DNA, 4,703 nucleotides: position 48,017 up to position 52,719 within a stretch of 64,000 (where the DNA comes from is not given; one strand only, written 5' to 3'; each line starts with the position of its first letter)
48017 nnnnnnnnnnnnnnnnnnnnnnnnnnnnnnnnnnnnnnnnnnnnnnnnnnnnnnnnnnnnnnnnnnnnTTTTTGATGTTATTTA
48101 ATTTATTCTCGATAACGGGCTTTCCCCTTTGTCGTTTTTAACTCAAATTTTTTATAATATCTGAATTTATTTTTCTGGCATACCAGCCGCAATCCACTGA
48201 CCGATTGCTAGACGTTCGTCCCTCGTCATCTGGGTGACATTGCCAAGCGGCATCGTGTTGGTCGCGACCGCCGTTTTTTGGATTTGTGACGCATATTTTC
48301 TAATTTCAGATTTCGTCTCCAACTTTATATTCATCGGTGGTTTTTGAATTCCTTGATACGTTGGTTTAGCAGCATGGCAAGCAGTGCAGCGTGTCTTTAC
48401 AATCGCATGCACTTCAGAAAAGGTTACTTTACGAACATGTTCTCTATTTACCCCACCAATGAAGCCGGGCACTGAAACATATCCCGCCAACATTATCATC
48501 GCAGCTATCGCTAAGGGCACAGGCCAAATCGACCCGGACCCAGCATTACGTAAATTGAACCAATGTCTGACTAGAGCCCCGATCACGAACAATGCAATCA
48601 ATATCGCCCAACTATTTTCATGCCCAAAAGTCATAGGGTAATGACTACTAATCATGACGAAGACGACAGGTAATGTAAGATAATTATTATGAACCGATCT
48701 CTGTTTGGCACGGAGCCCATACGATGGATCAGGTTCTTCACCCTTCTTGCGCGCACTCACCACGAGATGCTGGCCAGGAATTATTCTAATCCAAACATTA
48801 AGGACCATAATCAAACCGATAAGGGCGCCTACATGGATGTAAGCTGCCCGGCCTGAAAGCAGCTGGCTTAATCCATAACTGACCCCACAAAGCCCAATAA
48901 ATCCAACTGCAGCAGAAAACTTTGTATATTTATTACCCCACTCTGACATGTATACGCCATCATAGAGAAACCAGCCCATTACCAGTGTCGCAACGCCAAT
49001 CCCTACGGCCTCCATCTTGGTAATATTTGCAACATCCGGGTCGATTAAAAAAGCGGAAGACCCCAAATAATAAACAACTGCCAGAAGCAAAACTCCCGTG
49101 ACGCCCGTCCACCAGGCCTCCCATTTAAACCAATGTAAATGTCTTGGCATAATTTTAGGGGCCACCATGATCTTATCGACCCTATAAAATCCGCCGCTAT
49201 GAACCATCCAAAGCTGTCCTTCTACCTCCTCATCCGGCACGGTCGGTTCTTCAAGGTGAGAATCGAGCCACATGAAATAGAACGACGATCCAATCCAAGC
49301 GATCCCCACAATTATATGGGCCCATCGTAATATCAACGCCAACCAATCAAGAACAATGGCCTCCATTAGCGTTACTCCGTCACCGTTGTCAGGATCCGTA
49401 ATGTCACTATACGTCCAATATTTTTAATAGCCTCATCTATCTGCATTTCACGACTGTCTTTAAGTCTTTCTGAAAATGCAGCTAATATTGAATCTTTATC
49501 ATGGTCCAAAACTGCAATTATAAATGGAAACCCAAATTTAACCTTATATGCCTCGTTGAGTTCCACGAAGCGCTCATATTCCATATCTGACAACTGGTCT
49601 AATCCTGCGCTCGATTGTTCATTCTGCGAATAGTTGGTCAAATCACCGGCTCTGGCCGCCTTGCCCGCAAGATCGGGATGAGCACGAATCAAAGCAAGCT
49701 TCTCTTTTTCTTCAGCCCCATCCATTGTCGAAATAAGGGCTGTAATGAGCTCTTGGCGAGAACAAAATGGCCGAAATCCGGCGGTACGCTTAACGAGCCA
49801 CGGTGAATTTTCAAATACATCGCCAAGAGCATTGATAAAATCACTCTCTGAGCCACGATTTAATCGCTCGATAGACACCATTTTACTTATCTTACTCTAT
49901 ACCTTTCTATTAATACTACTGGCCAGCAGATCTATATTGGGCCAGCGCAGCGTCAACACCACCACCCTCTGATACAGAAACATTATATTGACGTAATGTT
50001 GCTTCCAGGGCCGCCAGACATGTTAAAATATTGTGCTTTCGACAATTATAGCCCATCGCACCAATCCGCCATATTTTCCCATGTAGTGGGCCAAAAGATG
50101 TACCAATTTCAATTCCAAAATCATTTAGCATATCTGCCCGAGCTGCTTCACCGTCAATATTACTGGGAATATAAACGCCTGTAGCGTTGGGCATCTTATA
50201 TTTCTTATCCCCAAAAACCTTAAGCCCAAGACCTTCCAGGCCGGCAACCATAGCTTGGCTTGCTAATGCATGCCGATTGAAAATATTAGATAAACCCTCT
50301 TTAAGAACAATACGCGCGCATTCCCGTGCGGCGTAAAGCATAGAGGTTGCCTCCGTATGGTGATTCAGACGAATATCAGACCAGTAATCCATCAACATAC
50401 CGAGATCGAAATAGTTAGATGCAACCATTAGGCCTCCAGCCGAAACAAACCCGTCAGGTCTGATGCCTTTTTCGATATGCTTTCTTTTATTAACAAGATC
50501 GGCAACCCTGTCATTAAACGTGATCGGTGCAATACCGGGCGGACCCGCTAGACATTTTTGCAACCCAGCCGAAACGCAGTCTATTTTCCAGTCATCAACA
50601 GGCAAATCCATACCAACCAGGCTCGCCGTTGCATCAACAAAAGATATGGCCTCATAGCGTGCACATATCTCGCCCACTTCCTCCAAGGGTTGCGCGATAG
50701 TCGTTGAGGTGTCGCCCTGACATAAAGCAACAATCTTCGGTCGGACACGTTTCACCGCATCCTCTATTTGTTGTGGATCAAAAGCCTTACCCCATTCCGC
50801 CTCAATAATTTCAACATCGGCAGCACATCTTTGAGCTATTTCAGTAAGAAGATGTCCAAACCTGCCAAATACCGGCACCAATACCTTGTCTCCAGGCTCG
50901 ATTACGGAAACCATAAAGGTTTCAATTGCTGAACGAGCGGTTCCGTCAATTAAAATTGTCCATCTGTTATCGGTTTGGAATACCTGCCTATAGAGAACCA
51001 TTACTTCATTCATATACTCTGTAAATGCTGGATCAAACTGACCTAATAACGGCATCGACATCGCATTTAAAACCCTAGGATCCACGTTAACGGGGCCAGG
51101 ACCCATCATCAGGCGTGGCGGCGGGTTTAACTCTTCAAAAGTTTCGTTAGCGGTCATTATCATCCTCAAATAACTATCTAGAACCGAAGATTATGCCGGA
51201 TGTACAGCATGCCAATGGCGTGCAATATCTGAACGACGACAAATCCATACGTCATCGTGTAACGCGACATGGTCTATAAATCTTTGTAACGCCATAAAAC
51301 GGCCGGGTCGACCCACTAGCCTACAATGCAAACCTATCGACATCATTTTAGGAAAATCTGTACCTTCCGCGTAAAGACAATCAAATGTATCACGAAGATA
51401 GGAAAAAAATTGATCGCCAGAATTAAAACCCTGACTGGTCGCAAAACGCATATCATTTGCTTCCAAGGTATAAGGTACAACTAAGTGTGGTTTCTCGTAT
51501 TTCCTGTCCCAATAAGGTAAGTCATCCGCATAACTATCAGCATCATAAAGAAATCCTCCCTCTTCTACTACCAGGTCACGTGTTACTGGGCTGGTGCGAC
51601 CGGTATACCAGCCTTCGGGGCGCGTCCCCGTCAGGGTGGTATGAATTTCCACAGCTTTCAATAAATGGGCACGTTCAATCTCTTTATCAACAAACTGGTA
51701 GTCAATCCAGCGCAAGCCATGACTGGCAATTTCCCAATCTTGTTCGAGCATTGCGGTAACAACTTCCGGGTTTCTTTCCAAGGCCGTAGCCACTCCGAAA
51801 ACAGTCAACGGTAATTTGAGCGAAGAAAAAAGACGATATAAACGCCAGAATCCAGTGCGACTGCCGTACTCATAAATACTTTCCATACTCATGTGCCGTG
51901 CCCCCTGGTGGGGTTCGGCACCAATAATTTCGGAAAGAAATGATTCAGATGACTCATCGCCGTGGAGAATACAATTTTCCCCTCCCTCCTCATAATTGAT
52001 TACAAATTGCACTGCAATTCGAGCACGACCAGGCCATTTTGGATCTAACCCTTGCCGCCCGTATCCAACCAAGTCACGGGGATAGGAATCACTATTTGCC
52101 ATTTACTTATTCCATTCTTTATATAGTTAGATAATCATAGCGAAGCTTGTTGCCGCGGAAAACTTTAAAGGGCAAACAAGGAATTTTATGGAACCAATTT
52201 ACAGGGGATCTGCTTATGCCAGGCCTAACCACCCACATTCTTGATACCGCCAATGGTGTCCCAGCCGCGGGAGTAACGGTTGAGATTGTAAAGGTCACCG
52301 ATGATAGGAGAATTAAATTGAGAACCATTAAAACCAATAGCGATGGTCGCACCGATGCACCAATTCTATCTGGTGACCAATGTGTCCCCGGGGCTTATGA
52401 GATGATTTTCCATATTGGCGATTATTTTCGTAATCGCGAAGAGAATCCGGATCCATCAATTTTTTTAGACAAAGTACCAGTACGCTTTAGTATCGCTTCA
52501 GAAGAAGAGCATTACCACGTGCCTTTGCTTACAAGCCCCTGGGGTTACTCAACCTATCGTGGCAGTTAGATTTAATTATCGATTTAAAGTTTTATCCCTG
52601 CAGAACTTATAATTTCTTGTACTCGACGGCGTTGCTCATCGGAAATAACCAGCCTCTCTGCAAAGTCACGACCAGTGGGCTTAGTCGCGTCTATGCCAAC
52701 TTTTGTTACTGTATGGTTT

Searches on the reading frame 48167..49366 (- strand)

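Call 32: search_protein_families(library=pfam, proteins=[window:48167-49366:-], max_evalue=0.001)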
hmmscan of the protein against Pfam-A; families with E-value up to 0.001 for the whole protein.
window:48167-49366:- (399 aa): 1 family
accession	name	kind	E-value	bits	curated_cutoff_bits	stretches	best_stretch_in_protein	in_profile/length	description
PF06181.16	Urate_ox_N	-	4.1e-114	381.4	26.9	1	4-294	2-291/295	Urate oxidase N-terminal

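Call 71: search_protein_families(library=ncbifam, proteins=[window:48167-49366:-], max_evalue=1e-10)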
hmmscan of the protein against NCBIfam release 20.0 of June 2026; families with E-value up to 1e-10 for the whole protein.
window:48167-49366:- (399 aa): 0 families

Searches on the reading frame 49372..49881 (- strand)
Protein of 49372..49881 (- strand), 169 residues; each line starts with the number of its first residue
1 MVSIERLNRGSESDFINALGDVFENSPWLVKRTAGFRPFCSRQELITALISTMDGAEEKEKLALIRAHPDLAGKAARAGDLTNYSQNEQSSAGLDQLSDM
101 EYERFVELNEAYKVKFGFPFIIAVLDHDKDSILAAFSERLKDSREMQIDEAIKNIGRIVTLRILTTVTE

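Call 44: search_protein_families(library=pfam, proteins=[window:49372-49881:-], max_evalue=0.001)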
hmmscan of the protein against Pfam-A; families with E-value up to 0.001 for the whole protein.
window:49372-49881:- (169 aa): 1 family
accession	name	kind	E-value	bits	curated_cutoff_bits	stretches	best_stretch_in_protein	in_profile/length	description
PF09349.15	OHCU_decarbox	-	2.4e-42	145.6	24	1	8-163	1-154/155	OHCU decarboxylase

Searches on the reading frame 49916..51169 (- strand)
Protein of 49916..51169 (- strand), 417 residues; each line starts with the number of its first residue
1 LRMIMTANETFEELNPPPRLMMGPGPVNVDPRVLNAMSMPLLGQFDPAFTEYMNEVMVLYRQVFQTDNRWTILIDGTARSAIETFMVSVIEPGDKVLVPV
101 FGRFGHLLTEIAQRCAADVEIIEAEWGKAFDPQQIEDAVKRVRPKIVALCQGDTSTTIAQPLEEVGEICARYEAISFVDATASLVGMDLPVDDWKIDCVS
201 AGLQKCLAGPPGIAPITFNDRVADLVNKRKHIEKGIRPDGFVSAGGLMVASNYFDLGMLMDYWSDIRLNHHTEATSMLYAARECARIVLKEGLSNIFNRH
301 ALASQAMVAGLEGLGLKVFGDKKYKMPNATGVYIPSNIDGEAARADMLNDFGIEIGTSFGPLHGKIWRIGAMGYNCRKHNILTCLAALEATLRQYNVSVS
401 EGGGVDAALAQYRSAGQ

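Call 71: search_protein_families(library=ncbifam, proteins=[window:49916-51169:-], max_evalue=1e-10)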
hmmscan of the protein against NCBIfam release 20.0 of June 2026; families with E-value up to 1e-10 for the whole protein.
window:49916-51169:- (417 aa): 6 families
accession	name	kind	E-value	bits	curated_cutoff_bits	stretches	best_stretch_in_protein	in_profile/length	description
NF046070.1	PyrdoxPyrvTramin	equivalog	1.9e-53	181.6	600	2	17-223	4-210/369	pyridoxamine--pyruvate transaminase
NF045640.1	AspGlyoxATaseBhcA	equivalog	7.2e-48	163.4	650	1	24-415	10-387/395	L-aspartate--glyoxylate aminotransferase BhcA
TIGR03301.1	PhnW-AepZ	equivalog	7.4e-34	117.7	360.8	1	20-389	1-352/355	2-aminoethylphosphonate aminotransferase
NF010006.0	PRK13479.1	equivalog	2.1e-26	92.9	296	1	19-339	6-309/369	2-aminoethylphosphonate--pyruvate transaminase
TIGR02326.1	transamin_PhnW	equivalog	2.8e-25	89.2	400.8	1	20-216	5-202/363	2-aminoethylphosphonate--pyruvate transaminase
TIGR01977.1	am_tr_V_EF2568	hypoth_equivalog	8.2e-13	48.1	377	1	55-338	48-314/376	cysteine desulfurase family protein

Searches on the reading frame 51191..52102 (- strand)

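Call 71: search_protein_families(library=ncbifam, proteins=[window:51191-52102:-], max_evalue=1e-10)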
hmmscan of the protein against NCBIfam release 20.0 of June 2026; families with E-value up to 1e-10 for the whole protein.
window:51191-52102:- (303 aa): 1 family
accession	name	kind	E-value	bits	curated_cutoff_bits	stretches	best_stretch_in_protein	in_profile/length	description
TIGR03212.1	uraD_N-term-dom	equivalog_domain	4.8e-162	538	424.6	1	7-303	1-297/297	allantoinase PuuE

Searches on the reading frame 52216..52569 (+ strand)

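Call 71: search_protein_families(library=ncbifam, proteins=[window:52216-52569:+], max_evalue=1e-10)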
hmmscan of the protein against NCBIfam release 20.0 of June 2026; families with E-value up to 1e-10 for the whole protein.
window:52216-52569:+ (117 aa): 2 families
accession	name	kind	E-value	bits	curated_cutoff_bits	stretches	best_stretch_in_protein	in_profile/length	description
TIGR02962.1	hdxy_isourate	equivalog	5.6e-39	133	87.45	1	3-117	3-113/113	hydroxyisourate hydrolase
NF011610.0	PRK15036.1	equivalog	1.1e-26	93.6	217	1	4-117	29-137/137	hydroxyisourate hydrolase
